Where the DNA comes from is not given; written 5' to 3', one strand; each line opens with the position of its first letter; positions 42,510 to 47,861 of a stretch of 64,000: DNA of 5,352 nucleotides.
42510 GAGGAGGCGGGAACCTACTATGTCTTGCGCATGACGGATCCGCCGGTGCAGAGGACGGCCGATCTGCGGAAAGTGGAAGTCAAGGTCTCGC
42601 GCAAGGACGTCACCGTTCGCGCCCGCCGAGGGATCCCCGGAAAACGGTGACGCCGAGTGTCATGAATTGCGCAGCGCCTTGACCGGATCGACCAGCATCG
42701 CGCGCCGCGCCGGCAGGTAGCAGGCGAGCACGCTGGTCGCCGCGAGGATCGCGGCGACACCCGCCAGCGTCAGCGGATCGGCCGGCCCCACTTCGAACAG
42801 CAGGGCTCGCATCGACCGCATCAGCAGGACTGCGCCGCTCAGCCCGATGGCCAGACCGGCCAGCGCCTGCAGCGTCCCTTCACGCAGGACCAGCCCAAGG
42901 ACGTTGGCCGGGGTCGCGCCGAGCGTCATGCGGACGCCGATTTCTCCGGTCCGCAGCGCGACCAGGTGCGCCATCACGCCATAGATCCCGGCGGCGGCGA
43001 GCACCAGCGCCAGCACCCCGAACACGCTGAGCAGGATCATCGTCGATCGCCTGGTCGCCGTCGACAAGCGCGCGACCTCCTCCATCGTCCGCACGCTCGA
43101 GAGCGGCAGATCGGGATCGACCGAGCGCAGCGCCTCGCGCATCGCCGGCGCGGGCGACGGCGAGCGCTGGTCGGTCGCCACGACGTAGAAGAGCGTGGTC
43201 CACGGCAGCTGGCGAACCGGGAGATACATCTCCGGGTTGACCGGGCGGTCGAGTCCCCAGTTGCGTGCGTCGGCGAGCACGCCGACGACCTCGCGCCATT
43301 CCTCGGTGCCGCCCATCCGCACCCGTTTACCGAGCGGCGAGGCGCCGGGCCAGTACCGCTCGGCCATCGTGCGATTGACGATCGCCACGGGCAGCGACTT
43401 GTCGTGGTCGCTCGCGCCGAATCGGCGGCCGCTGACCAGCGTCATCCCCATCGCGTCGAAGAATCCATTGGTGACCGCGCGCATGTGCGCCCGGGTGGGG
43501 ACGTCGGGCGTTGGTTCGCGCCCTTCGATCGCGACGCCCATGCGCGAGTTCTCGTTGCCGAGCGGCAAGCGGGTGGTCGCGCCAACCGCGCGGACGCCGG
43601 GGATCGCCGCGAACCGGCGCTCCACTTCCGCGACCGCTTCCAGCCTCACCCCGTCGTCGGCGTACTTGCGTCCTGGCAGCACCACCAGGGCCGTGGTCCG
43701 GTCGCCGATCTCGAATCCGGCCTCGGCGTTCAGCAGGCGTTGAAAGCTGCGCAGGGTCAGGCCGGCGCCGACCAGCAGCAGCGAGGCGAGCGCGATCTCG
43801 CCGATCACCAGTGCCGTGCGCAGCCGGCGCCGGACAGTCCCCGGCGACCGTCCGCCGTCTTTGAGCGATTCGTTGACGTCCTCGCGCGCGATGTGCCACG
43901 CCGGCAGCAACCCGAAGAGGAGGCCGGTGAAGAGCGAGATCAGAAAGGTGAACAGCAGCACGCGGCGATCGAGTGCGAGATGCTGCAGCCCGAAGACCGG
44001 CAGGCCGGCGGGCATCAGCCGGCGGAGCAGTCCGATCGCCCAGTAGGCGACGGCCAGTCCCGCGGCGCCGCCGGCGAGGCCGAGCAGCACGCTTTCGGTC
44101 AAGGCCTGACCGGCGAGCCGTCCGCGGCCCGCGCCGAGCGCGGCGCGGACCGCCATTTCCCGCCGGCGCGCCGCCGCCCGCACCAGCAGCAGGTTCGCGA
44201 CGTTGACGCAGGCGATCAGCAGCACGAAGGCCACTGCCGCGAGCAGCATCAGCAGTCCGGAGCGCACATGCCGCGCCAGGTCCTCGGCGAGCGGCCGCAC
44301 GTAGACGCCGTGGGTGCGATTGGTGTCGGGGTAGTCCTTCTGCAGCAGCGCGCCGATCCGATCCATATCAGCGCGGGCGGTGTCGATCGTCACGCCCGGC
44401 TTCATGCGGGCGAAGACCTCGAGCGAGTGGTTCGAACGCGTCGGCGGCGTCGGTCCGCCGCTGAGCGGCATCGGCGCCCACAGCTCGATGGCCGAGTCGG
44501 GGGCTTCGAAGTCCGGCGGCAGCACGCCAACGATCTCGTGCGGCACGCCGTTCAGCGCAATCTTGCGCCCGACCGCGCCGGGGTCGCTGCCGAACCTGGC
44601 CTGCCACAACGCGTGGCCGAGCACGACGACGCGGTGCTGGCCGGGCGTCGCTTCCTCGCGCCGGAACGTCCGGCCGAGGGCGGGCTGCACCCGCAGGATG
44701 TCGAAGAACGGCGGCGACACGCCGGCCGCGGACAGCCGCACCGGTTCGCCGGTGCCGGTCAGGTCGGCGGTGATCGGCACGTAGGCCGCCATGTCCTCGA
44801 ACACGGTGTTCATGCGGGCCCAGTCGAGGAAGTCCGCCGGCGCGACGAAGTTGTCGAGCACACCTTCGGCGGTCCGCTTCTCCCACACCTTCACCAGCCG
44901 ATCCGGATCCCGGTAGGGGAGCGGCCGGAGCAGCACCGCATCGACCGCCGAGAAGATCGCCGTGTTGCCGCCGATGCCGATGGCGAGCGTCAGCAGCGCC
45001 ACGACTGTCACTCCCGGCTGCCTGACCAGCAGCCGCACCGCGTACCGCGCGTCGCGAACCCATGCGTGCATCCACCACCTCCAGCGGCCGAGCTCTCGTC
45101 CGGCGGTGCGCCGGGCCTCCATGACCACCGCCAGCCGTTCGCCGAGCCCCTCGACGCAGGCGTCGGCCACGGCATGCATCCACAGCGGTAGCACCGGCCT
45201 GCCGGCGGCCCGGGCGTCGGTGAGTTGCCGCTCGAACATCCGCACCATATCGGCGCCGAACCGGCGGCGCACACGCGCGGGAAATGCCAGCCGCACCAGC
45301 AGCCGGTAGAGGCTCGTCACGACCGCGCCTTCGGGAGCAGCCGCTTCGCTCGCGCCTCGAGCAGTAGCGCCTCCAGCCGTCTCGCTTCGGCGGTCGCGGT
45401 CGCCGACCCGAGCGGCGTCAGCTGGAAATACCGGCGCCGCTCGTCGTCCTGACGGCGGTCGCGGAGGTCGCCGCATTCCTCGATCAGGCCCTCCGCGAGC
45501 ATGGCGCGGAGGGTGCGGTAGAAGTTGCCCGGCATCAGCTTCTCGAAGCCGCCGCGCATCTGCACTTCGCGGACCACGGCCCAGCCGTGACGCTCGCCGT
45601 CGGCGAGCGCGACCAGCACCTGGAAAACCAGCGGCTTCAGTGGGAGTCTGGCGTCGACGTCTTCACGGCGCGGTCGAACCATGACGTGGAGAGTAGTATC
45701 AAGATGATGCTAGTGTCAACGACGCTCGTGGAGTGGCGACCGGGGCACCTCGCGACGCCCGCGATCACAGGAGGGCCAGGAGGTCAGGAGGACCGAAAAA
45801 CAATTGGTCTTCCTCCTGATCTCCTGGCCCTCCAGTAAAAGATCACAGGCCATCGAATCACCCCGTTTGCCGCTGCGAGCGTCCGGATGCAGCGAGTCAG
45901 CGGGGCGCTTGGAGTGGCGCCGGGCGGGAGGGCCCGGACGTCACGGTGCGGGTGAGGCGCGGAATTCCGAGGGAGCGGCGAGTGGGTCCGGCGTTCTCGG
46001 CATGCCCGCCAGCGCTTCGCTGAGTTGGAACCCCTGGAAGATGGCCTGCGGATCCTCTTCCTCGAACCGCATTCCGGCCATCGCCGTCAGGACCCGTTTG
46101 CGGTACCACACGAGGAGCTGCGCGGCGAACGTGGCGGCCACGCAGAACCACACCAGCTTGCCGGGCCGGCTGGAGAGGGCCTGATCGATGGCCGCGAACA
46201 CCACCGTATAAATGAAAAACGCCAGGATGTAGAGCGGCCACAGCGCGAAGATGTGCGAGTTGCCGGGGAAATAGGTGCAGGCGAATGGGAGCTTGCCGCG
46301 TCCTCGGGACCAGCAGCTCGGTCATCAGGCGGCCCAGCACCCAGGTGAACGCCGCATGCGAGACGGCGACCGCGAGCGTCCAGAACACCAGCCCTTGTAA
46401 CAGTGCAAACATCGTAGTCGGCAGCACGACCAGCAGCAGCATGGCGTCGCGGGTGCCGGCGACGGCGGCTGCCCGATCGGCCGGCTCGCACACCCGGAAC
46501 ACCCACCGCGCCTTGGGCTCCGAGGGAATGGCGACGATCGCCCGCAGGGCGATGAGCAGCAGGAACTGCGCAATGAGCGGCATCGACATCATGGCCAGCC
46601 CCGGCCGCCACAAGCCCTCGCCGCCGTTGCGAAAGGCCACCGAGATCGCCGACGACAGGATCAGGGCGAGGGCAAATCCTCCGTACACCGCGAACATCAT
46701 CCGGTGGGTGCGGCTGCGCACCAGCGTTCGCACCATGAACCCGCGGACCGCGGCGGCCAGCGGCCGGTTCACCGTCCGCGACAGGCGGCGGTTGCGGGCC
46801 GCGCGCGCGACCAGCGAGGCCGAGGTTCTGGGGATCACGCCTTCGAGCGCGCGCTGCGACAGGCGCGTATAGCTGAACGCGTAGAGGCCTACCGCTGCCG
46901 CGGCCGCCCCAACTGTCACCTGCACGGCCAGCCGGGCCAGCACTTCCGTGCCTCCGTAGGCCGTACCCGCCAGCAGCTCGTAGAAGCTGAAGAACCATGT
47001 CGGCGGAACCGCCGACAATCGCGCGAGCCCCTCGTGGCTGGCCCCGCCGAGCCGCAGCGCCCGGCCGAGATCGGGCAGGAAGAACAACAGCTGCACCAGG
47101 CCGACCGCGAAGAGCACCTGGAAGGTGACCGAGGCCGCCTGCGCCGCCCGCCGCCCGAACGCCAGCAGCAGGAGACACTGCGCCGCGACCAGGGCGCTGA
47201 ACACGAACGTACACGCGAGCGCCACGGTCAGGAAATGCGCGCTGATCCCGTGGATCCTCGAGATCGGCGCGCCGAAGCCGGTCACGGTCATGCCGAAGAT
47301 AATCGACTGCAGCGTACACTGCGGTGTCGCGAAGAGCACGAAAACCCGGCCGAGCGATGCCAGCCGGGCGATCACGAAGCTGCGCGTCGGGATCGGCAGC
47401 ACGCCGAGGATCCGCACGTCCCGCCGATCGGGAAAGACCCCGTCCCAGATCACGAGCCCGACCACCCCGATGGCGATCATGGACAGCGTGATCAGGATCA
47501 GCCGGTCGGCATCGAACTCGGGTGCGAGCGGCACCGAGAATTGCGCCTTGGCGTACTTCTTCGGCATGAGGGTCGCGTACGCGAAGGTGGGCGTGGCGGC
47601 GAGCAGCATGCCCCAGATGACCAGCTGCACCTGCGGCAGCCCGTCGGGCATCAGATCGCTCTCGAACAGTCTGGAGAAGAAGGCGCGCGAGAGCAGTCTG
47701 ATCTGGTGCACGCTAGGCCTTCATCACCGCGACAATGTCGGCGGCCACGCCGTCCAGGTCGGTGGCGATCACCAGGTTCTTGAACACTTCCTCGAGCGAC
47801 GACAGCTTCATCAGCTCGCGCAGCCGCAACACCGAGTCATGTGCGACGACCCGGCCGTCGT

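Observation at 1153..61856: Nearly every intergenic gap carries a palindromic element whose arms are tandem 7-9 nt units (at least 6 families, ~17 copies in 64 kb)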

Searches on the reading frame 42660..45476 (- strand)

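Call 25: search_protein_families(library=pfam, proteins=[window:42660-45476:-])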
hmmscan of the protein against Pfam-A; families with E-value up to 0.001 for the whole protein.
window:42660-45476:- (938 aa): 2 families
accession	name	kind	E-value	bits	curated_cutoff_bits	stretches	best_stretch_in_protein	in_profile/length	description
PF12704.14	MacB_PCD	-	2.9e-41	142.5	27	2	157-373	1-206/207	MacB-like periplasmic core domain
PF02687.27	FtsX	-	5.3e-23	81.8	25.5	2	414-532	3-118/120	FtsX-like permease C-terminal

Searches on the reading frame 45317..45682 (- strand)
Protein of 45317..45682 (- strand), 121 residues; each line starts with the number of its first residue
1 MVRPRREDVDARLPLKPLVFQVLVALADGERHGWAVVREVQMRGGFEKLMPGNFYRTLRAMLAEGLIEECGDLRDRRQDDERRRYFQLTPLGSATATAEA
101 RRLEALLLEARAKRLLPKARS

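Call 25: search_protein_families(library=pfam, proteins=[window:45317-45682:-])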
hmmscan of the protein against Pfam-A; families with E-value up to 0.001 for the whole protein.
window:45317-45682:- (121 aa): 1 family
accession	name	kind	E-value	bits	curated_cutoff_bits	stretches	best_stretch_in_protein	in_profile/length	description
PF03551.20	PadR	-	5.2e-10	39.6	27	1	22-95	1-72/75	Transcriptional regulator PadR-like family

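Call 52: find_encoding_contigs(protein=window:45317-45682:-, flank=3000, max_places=10)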
Protein window:45317-45682:- (121 aa): no gene with exactly this product is on record in the collection.

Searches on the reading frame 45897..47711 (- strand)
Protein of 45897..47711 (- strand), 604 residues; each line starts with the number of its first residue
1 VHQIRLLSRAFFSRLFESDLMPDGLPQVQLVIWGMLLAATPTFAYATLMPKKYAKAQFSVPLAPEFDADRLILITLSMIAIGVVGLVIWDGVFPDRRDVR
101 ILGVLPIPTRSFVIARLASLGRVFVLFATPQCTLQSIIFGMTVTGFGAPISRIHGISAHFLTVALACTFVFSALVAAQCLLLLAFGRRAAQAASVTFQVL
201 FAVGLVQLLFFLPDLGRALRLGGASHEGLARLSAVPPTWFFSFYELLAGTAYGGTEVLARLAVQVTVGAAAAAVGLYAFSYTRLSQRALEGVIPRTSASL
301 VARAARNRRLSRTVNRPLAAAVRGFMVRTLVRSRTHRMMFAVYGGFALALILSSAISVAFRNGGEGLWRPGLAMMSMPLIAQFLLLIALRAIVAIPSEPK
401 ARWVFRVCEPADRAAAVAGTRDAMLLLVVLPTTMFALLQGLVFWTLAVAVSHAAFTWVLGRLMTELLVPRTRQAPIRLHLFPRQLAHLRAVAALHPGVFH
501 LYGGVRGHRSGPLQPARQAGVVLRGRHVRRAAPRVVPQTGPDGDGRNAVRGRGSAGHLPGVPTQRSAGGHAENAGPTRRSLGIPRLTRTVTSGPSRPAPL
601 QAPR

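Call 25: search_protein_families(library=pfam, proteins=[window:45897-47711:-])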
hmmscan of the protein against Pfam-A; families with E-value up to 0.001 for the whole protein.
window:45897-47711:- (604 aa): 0 families

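Call 46: find_related_loci(query=window:45897-47711:-, collection=genome_contigs, flank=10000)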
Query window:45897-47711:- (604 aa) in genome_contigs; peptide patterns used: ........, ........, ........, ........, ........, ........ (x = any residue, [..] = any of these).
113 stretches matched a pattern; 1 encode a relative of the query (tblastn E <= 1e-3); 1 distinct loci.
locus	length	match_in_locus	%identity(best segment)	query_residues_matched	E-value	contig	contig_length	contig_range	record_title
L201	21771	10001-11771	65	1-592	0e+0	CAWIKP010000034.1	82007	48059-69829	MAG: uncultured Acidobacteriota bacterium isolate MFD05176.bin.2.36 genome assembly, contig: contig_66412, whole genome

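Call 66: search_protein_families(library=pfam, proteins=[window:45897-47711:-], max_evalue=0.01)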
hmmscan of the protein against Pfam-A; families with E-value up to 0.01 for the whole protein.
window:45897-47711:- (604 aa): 0 families
